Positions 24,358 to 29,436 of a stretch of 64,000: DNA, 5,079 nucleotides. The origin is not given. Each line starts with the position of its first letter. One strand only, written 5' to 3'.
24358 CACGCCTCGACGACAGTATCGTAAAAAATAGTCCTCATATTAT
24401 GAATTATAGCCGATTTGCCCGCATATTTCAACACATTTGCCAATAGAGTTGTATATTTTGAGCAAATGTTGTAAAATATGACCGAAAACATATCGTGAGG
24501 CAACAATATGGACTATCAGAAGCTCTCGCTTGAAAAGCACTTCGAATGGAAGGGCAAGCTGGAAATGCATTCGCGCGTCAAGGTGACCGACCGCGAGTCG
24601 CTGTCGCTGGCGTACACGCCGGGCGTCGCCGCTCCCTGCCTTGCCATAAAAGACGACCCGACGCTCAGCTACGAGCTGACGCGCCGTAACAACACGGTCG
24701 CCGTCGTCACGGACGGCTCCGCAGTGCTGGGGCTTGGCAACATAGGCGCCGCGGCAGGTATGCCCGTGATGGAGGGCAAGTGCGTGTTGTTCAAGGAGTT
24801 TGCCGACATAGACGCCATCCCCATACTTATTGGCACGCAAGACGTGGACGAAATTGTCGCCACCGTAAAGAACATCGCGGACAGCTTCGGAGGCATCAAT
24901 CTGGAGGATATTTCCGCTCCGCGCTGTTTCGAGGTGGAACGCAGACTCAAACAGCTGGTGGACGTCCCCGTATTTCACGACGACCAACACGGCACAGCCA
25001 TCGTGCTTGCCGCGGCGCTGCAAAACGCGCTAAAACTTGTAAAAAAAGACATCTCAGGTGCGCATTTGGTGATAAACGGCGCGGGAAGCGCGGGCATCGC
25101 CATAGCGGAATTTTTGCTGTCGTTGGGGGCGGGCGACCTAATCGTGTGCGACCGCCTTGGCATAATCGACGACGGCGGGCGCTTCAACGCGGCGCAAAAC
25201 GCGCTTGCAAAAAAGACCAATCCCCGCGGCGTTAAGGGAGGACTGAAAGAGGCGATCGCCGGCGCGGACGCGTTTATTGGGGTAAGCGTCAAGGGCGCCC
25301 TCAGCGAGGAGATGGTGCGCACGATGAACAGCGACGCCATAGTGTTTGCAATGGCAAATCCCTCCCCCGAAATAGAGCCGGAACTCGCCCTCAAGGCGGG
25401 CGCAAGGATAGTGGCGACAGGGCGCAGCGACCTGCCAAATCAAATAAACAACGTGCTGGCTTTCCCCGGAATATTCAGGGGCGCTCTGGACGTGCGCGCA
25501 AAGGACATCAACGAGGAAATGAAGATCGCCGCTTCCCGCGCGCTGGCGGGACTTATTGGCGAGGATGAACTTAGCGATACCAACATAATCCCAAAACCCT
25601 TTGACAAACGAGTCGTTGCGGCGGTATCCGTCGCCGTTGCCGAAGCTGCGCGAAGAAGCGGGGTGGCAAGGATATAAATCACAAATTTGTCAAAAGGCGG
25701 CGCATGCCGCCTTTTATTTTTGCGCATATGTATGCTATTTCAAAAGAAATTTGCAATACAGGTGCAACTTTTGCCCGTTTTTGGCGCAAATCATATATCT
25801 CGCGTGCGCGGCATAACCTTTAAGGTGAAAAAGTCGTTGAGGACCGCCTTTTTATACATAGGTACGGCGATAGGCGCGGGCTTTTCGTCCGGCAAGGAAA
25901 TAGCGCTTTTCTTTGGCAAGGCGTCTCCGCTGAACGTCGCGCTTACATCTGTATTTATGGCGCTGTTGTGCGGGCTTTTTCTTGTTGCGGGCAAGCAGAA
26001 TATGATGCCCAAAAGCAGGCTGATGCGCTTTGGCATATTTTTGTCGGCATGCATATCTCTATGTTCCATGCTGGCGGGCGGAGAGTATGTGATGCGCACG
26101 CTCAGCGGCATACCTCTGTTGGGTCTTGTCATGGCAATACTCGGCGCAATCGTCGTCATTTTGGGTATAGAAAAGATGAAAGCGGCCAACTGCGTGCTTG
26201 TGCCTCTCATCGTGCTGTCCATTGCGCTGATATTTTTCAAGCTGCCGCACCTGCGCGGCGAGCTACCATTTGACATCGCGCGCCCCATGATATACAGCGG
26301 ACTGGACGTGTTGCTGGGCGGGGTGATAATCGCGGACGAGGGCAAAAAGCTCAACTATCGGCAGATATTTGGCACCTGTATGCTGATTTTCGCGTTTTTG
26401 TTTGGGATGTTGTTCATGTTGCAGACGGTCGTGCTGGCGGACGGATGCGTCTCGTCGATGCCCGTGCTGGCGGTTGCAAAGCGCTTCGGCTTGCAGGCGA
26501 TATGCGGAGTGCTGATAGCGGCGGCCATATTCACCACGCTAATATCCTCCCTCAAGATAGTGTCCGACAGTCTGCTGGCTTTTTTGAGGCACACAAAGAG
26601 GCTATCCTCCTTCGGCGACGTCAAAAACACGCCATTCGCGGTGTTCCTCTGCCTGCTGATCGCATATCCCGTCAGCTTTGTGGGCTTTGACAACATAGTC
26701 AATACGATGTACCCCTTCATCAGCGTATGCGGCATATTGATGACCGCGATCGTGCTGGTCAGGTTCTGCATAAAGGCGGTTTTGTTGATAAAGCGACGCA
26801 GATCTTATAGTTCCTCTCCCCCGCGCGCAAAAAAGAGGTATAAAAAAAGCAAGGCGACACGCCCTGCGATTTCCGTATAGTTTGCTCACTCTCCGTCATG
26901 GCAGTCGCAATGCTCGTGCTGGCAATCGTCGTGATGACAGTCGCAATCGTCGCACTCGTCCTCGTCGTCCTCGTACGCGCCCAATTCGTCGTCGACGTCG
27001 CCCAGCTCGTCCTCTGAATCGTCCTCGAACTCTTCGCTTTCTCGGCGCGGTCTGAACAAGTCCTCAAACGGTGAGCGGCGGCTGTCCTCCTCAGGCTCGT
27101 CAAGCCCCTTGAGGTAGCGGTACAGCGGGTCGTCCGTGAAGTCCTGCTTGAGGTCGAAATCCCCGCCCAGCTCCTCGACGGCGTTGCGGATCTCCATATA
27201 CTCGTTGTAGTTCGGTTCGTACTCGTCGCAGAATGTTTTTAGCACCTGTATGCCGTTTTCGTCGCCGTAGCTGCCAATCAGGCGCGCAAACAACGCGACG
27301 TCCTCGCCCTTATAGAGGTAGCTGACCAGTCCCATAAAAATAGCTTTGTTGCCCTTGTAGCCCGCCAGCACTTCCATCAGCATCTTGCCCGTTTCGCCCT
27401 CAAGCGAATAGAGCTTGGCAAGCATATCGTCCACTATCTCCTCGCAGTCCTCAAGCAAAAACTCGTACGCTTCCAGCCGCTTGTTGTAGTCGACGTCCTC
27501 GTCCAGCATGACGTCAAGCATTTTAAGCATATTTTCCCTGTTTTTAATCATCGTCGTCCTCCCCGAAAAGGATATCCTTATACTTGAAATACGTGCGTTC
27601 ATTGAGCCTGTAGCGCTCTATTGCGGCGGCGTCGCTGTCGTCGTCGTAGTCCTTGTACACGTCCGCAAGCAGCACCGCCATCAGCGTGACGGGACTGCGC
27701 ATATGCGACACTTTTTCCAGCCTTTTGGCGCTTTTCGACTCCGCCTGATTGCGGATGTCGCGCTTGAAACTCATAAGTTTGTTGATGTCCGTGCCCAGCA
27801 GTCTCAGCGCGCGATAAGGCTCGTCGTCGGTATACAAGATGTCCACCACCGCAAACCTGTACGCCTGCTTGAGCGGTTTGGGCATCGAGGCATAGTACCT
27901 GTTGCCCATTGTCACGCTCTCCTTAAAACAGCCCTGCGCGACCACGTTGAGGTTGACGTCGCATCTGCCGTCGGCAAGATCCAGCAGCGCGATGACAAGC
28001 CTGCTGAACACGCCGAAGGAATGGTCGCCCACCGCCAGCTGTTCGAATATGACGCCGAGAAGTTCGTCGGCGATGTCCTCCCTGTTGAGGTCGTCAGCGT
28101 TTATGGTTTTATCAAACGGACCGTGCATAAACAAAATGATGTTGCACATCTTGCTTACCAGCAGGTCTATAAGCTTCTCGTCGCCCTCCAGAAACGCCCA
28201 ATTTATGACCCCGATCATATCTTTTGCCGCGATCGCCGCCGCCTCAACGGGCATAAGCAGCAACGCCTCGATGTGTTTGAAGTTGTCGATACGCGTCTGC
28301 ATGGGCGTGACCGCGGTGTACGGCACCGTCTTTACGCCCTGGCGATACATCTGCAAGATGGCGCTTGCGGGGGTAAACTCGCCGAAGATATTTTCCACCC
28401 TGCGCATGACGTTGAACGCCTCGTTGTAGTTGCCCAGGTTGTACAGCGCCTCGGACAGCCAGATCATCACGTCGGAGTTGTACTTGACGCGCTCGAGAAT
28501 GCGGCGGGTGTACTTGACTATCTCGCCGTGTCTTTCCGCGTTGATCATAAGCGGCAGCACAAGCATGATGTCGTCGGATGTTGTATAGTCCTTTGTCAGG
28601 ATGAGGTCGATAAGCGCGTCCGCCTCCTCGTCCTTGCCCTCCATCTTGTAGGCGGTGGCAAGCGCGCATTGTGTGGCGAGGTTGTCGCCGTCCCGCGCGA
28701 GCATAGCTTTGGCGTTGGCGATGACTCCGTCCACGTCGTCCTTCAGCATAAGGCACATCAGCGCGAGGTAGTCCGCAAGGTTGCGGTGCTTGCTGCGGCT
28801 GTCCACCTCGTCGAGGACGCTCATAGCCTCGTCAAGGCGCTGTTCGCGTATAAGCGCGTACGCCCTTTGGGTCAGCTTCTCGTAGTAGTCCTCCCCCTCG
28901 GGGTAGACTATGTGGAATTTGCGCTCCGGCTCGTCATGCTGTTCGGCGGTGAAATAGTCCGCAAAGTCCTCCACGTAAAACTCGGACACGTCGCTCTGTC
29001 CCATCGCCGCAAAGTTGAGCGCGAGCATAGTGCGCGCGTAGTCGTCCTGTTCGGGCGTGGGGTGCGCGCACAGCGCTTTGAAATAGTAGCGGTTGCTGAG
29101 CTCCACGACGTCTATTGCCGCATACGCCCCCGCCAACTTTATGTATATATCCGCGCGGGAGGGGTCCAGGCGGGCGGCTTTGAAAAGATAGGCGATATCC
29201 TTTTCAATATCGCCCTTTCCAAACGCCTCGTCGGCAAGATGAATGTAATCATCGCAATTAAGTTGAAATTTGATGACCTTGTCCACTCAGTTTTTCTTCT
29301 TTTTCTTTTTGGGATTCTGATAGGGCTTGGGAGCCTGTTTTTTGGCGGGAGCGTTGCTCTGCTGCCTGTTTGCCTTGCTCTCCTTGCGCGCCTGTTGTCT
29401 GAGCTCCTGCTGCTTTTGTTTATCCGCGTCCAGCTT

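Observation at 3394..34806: Highly over-represented ~30-nt interspersed motif (core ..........) with an uptake-sequence-like architecture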

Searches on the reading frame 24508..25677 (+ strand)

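Call 15: search_protein_families(library=pfam, proteins=[window:24508-25677:+])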
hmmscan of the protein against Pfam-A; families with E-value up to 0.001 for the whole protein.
window:24508-25677:+ (389 aa): 2 families
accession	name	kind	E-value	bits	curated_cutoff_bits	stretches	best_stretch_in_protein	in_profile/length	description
PF00390.24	malic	-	5.8e-31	108.2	23.1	1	17-148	3-182/182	Malic enzyme, N-terminal domain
PF03949.21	Malic_M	-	1.7e-22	80.4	23.5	1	162-380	3-256/258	Malic enzyme, NAD binding domain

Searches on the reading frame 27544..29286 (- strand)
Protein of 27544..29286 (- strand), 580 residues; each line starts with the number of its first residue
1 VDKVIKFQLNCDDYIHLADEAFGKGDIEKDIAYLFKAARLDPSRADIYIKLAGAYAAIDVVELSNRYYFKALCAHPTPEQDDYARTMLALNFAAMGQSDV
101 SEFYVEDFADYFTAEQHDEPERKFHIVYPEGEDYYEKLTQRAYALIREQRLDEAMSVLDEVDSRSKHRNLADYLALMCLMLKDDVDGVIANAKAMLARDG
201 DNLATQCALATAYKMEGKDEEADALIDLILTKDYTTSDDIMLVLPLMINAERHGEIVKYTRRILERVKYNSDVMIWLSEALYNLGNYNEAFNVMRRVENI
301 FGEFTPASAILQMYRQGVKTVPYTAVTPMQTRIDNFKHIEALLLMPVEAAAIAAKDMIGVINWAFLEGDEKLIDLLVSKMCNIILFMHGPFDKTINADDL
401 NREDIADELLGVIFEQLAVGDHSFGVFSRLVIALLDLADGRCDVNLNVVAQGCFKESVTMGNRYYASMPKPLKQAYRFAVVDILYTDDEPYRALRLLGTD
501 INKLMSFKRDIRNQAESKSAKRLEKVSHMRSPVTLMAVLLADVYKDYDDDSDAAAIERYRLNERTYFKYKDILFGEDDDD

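Call 15: search_protein_families(library=pfam, proteins=[window:27544-29286:-])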
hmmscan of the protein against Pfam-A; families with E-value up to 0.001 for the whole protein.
window:27544-29286:- (580 aa): 8 families
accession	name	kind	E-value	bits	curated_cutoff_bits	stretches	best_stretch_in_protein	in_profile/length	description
PF14559.12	TPR_19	-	3.6e-08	34.1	25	0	183-233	5-55/68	Tetratricopeptide repeat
PF12895.13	ANAPC3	-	3.1e-07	31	27.2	0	255-297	7-49/82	Anaphase-promoting complex, cyclosome, subunit 3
PF17004.11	SRP_TPR_like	-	0.00012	22.6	35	0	259-298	56-94/109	Putative TPR-like repeat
PF25062.1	ARM_TT21_N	-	0.00014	22.2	40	1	141-307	33-204/222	Tetratricopeptide repeat protein 21 N-terminal ARM repeat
PF07719.23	TPR_2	-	0.00016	21.9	27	0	273-297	3-27/34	Tetratricopeptide repeat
PF13428.12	TPR_14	-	0.00027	21.8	23.5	0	139-165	5-31/44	Tetratricopeptide repeat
PF13181.12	TPR_8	-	0.0006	20.2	25.7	0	273-297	3-27/34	Tetratricopeptide repeat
PF14561.12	TPR_20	-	0.00071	20.3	25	0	189-239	8-58/90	Tetratricopeptide repeat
